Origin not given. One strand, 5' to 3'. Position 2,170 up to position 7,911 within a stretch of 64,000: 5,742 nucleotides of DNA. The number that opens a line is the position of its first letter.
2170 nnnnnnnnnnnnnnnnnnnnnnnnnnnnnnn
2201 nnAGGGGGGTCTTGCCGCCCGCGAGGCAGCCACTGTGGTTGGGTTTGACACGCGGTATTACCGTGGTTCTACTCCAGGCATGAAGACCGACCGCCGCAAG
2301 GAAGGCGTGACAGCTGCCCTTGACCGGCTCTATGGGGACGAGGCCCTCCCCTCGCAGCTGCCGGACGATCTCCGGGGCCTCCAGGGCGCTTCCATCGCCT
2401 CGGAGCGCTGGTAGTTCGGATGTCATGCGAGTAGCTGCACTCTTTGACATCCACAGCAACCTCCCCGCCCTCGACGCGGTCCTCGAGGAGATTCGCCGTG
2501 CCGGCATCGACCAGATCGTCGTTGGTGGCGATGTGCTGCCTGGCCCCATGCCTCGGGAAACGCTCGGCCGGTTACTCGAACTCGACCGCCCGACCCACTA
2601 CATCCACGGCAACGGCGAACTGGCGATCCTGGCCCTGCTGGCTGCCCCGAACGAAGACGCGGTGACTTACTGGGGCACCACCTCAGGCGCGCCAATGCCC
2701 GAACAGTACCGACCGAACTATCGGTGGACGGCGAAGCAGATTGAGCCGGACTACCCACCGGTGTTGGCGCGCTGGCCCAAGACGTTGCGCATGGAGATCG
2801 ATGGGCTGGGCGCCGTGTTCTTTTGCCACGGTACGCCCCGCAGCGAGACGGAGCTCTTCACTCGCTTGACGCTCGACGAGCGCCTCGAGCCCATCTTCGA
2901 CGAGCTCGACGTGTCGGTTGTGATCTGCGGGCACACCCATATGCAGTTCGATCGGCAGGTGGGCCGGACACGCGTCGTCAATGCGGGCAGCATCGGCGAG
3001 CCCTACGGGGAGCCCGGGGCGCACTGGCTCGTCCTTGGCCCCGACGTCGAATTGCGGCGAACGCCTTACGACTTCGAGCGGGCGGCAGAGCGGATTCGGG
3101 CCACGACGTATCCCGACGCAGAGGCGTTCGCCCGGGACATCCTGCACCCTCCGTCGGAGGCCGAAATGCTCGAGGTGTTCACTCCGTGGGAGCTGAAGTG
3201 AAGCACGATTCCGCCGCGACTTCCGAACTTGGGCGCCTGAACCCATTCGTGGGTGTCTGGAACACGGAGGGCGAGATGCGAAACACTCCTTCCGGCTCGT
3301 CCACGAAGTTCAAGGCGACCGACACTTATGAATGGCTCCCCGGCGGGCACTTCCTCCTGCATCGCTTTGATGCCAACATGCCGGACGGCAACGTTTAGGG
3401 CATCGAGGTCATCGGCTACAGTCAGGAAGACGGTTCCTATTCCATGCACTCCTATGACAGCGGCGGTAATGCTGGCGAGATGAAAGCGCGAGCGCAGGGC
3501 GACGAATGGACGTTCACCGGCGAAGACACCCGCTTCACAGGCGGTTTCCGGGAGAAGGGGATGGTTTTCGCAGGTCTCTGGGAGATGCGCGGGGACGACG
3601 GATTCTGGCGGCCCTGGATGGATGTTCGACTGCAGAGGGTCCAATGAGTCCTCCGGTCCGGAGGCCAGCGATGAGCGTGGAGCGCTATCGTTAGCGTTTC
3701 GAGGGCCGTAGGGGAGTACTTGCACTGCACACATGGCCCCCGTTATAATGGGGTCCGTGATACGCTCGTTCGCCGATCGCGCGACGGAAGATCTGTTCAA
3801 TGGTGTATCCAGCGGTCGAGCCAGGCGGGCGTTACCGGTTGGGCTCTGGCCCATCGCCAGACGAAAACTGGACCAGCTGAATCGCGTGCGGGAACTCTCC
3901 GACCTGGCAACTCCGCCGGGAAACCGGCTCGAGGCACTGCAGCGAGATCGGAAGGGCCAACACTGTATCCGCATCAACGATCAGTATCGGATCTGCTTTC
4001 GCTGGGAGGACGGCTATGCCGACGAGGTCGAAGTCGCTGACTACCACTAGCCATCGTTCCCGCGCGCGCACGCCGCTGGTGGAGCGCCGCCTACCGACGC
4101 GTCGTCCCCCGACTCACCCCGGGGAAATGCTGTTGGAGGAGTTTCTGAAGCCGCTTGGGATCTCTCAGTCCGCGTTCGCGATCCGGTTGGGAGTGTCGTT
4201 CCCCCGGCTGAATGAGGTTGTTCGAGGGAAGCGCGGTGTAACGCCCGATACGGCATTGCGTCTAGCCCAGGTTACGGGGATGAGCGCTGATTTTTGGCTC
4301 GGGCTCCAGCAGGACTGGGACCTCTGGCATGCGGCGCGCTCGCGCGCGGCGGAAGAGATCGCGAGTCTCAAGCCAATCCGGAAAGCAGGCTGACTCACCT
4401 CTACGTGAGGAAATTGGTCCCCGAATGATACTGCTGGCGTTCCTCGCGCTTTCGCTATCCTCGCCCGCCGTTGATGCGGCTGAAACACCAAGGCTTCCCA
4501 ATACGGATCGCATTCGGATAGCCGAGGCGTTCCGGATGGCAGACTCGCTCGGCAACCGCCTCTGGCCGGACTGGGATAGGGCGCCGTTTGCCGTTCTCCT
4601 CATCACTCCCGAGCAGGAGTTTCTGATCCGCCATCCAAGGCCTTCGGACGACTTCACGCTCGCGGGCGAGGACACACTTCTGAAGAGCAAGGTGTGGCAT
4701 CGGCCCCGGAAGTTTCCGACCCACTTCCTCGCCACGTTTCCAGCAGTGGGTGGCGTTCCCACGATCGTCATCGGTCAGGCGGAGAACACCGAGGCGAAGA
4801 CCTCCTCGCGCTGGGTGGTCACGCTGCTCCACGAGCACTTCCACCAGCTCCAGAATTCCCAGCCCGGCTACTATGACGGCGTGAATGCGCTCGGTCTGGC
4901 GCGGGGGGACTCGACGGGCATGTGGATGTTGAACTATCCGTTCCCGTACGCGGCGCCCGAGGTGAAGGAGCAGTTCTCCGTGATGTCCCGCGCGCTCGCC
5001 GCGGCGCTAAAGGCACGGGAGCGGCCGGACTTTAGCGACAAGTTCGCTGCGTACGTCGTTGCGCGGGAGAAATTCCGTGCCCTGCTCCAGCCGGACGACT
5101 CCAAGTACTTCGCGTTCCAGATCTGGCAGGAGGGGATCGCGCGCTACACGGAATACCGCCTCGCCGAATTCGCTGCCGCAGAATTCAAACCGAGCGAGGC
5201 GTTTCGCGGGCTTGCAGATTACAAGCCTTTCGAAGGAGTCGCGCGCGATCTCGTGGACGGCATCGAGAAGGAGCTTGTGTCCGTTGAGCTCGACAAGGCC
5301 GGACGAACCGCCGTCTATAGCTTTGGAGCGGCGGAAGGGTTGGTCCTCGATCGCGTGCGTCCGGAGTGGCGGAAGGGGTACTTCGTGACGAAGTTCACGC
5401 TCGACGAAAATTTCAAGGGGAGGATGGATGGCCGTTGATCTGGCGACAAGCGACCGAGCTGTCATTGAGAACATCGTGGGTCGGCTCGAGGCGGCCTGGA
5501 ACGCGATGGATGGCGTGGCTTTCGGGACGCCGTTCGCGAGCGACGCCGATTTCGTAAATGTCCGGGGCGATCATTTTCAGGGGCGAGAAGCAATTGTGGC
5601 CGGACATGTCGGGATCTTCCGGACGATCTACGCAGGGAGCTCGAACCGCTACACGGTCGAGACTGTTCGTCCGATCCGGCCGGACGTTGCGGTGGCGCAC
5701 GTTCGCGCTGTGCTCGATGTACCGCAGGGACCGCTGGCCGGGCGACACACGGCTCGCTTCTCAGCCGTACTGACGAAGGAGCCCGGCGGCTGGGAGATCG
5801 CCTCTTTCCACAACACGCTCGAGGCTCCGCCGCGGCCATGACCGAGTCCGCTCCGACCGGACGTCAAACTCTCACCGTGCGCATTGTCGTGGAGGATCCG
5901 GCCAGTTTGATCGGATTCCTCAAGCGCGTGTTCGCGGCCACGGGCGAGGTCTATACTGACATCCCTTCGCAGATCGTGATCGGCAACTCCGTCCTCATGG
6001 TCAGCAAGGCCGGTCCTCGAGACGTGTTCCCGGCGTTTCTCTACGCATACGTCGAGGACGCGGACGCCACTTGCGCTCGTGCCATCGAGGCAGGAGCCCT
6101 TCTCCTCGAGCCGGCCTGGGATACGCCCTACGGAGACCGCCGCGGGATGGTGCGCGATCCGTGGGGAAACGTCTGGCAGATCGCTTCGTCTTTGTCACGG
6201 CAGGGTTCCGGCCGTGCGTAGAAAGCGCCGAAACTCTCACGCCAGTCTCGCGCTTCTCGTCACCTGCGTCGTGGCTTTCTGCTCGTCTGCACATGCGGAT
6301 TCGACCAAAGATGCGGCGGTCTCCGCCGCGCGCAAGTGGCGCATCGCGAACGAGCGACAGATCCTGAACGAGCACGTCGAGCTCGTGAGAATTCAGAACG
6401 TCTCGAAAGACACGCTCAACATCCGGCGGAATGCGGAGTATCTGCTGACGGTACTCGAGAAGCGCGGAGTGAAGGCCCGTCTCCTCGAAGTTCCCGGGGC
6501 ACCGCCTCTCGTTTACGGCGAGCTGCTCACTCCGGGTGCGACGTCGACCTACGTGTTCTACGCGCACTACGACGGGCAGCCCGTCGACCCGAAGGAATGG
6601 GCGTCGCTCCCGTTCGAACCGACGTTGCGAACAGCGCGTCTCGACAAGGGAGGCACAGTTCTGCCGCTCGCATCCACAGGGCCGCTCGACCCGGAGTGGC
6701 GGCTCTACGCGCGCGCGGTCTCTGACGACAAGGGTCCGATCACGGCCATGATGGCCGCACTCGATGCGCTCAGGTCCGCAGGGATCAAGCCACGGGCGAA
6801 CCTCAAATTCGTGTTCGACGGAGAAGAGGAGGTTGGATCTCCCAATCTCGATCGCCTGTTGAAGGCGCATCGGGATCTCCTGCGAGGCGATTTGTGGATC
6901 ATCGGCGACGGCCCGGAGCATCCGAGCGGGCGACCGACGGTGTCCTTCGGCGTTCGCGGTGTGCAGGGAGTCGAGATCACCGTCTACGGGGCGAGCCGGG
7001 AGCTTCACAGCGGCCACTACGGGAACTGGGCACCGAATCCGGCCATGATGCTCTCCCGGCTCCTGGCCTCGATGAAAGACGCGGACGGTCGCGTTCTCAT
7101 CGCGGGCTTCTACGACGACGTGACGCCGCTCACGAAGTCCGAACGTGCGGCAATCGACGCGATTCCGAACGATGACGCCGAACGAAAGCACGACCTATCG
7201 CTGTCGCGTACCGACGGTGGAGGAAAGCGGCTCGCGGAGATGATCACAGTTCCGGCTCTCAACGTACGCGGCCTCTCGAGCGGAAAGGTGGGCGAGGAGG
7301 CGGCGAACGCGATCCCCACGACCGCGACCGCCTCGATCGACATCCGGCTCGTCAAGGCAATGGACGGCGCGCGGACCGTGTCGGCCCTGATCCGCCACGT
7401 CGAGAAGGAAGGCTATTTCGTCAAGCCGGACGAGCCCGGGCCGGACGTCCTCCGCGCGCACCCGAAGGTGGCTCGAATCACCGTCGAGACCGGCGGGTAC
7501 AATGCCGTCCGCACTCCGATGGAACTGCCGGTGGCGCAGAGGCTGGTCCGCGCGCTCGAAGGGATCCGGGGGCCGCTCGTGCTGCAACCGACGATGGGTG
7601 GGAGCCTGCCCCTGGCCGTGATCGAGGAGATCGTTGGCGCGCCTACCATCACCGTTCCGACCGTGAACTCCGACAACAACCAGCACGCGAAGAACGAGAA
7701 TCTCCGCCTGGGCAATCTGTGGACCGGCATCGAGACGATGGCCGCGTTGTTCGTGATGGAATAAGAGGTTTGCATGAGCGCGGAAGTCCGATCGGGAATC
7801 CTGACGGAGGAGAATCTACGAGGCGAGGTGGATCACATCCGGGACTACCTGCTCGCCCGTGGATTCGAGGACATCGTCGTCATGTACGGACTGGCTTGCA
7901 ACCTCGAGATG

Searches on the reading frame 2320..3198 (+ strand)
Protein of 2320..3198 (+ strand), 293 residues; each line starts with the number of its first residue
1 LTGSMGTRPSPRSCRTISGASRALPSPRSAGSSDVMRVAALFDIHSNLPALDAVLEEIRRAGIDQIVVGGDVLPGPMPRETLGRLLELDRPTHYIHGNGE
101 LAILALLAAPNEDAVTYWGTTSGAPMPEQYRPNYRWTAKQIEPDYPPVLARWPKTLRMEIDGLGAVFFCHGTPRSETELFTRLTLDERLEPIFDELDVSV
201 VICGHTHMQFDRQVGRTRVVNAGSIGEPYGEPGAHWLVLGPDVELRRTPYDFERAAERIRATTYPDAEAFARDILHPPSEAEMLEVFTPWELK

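Call 33: search_protein_families(library=pfam, proteins=[window:2320-3198:+], max_evalue=0.001)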
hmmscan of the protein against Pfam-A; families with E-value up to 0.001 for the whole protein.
window:2320-3198:+ (293 aa): 3 families
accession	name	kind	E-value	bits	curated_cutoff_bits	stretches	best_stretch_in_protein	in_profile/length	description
PF12850.12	Metallophos_2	-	3e-19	70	27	1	36-238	1-148/154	Calcineurin-like phosphoesterase superfamily domain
PF00149.33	Metallophos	-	1.6e-10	42.1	21.5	1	36-208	1-190/191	Calcineurin-like phosphoesterase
PF14582.11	Metallophos_3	-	0.00098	19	28.2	0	189-226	202-240/259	Metallophosphoesterase, calcineurin superfamily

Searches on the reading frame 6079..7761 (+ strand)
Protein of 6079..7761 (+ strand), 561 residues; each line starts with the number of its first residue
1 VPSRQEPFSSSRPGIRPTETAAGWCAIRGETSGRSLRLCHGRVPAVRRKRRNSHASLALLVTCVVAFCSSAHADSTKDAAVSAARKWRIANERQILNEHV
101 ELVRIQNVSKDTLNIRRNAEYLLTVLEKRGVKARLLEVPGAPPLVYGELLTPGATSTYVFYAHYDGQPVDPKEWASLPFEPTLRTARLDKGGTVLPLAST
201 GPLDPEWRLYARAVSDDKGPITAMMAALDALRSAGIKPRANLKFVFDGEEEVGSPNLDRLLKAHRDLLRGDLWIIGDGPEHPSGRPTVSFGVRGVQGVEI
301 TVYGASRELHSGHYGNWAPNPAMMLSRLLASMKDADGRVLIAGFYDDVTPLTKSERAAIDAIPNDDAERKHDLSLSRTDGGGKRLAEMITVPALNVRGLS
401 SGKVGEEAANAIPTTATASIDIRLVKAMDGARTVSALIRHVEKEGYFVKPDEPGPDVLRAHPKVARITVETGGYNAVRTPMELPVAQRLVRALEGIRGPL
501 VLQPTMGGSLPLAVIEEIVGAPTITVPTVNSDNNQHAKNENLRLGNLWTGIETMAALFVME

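Call 16: search_protein_families(library=pfam, proteins=[window:6079-7761:+], max_evalue=0.001)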
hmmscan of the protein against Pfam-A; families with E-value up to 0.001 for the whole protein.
window:6079-7761:+ (561 aa): 2 families
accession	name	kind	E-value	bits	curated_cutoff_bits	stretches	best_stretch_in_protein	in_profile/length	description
PF01546.33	Peptidase_M20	-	1.1e-18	68.3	24.6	1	159-557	1-203/206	Peptidase family M20/M25/M40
PF07687.19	M20_dimer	-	3.8e-12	46.5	21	1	291-445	2-103/107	Peptidase dimerisation domain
